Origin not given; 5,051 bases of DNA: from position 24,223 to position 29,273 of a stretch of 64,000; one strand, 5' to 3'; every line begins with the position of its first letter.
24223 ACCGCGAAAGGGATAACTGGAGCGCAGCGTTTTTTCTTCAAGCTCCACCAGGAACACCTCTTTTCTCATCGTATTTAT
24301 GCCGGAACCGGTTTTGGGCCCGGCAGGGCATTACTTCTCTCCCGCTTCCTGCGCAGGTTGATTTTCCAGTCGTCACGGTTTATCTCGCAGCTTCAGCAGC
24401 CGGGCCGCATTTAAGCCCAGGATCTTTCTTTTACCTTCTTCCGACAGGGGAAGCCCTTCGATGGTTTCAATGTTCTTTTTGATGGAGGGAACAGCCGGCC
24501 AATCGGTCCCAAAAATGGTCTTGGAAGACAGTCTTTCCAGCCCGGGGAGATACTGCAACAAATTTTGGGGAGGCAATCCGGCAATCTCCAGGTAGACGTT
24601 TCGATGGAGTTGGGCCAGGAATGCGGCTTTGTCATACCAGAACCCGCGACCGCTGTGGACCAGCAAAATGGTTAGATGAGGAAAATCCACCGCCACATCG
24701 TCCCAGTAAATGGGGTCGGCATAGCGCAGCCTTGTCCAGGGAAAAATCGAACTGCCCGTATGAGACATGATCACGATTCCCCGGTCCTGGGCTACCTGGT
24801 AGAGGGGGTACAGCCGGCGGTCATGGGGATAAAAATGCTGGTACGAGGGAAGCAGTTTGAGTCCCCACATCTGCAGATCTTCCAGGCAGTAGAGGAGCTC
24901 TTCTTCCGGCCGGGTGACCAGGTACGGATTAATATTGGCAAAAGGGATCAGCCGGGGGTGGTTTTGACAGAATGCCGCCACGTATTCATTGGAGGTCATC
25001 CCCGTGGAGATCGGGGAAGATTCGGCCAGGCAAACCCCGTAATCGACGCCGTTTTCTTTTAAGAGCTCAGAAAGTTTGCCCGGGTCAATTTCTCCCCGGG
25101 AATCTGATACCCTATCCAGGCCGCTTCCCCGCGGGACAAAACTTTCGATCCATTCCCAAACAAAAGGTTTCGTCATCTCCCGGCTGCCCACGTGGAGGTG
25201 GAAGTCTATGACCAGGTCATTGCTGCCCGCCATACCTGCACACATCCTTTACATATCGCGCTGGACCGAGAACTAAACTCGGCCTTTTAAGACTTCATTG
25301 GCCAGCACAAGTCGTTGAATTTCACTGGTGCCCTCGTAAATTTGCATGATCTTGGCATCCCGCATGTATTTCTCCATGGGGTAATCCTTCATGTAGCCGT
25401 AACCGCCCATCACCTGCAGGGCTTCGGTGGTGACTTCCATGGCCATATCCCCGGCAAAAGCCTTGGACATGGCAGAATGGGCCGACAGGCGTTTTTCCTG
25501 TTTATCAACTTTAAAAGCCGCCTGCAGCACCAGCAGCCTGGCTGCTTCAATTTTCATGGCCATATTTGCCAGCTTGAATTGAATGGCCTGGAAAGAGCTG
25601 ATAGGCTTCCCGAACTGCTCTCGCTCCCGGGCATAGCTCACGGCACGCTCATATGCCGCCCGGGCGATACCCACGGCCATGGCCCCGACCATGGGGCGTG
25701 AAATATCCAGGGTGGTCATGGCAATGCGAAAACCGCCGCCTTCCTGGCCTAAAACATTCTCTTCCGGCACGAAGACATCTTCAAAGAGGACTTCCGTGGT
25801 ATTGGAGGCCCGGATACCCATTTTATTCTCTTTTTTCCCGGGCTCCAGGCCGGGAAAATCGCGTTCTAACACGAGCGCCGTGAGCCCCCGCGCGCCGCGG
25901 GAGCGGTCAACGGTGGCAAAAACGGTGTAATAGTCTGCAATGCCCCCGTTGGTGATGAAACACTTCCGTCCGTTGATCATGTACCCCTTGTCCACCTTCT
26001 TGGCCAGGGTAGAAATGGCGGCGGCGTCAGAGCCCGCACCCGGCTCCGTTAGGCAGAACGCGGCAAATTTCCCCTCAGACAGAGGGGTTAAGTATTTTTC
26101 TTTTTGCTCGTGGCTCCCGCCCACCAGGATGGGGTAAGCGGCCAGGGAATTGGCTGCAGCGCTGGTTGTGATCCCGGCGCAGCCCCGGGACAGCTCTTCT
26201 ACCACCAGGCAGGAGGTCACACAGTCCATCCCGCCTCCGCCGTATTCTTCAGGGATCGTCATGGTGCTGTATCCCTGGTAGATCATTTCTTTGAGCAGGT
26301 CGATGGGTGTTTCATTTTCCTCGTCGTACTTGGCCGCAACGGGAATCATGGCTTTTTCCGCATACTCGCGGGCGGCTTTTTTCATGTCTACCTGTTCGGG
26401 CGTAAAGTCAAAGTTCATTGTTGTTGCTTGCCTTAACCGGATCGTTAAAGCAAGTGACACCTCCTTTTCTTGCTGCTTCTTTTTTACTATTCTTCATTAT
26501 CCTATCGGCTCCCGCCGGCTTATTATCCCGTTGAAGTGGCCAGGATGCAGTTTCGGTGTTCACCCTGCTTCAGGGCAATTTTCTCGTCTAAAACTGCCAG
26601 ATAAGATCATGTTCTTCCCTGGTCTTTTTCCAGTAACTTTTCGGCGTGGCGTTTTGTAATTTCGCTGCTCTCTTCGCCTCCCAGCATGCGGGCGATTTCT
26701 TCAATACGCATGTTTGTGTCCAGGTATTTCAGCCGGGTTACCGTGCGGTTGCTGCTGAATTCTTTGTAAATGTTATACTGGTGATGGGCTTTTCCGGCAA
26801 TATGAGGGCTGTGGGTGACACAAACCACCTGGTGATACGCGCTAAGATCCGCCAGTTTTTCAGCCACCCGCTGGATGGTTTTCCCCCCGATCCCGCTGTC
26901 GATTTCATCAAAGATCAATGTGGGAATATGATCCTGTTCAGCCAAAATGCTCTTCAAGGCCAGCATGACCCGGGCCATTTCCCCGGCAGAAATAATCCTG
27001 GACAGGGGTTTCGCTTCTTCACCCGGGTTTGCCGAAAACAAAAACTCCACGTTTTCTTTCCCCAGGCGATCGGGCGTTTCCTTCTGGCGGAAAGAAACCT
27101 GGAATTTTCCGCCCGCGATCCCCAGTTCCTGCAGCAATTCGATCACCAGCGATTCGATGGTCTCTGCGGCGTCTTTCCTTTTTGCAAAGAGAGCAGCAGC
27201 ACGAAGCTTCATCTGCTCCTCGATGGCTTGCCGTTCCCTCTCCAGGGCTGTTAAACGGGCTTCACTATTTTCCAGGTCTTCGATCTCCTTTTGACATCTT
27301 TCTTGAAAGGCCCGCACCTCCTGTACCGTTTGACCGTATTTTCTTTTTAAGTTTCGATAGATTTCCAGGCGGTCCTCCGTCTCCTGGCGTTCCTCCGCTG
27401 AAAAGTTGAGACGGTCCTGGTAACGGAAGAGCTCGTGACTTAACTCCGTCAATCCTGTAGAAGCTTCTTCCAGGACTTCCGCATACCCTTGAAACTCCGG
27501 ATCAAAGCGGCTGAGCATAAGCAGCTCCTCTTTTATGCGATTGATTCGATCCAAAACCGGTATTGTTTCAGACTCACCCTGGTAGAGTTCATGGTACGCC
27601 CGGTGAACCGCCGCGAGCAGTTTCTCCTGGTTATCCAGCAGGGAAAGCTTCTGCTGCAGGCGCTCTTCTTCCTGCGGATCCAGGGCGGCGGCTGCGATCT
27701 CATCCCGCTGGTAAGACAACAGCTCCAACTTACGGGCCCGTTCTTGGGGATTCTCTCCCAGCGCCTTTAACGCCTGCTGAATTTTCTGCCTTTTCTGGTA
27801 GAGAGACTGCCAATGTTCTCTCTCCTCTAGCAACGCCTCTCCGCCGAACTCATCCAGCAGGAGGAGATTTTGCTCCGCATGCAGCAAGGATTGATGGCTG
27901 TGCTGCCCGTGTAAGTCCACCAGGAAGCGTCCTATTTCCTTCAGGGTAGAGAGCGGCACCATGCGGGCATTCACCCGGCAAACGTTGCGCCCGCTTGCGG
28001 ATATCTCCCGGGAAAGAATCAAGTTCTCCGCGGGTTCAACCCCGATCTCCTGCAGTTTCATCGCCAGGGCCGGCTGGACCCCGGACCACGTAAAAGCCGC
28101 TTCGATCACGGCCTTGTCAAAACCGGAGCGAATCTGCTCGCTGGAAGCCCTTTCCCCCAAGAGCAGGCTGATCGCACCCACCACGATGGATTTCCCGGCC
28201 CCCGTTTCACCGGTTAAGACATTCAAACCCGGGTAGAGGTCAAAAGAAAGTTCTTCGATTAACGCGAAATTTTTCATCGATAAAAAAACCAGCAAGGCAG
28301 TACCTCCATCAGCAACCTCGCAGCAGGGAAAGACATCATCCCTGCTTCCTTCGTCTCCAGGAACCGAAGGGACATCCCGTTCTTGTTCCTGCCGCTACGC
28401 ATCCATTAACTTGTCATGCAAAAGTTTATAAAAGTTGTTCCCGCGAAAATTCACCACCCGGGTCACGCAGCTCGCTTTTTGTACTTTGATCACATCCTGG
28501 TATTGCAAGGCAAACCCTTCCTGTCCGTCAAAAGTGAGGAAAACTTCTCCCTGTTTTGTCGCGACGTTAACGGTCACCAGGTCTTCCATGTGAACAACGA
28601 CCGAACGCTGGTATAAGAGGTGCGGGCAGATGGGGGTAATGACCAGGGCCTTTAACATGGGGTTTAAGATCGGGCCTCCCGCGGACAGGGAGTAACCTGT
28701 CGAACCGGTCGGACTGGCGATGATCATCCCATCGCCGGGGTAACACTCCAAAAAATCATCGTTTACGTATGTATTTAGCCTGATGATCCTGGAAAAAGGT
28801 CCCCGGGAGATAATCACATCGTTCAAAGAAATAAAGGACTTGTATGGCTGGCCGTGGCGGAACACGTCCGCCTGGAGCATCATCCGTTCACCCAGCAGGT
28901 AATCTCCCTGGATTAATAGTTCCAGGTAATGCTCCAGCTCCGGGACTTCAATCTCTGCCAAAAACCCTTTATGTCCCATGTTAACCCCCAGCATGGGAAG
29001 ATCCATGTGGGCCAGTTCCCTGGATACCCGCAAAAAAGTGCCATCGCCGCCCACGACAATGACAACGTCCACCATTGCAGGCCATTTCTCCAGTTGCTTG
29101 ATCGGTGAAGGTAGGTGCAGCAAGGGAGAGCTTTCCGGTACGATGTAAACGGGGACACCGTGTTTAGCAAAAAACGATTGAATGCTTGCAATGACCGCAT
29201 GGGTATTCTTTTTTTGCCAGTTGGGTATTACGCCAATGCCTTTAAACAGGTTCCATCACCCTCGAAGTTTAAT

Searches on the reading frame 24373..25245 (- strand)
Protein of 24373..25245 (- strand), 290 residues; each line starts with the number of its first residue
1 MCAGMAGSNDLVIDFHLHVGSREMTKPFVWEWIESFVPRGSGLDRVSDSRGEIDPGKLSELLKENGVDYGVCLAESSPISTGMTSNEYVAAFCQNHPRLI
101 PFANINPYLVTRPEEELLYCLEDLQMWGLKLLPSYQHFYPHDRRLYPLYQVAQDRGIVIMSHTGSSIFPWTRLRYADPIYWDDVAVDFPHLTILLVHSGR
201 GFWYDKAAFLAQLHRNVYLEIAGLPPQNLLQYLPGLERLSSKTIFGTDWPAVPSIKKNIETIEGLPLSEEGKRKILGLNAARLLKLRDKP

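Call 34: search_protein_families(library=pfam, proteins=[window:24373-25245:-], max_evalue=1e-8)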
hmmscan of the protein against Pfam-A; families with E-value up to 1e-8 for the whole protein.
window:24373-25245:- (290 aa): 1 family
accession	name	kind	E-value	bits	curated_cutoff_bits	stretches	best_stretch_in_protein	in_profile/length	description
PF04909.20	Amidohydro_2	-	1.6e-32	113.9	26.4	1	13-286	1-289/289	Amidohydrolase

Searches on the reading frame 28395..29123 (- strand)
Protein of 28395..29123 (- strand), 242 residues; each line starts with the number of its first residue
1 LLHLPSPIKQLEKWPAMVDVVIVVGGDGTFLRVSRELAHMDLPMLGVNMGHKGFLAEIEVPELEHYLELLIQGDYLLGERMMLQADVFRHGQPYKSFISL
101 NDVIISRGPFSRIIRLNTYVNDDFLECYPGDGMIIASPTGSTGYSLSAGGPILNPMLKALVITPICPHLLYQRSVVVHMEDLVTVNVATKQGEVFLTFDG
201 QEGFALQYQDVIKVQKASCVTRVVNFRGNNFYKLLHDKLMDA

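Call 34: search_protein_families(library=pfam, proteins=[window:28395-29123:-], max_evalue=1e-8)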
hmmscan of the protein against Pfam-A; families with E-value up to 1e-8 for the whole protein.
window:28395-29123:- (242 aa): 2 families
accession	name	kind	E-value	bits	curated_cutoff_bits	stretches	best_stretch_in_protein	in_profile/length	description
PF20143.4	NAD_kinase_C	-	1.5e-32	112.4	23.7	1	100-224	1-124/126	ATP-NAD kinase C-terminal domain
PF01513.26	NAD_kinase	-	1.9e-18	67.5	25.5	1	15-75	70-130/130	ATP-NAD kinase N-terminal domain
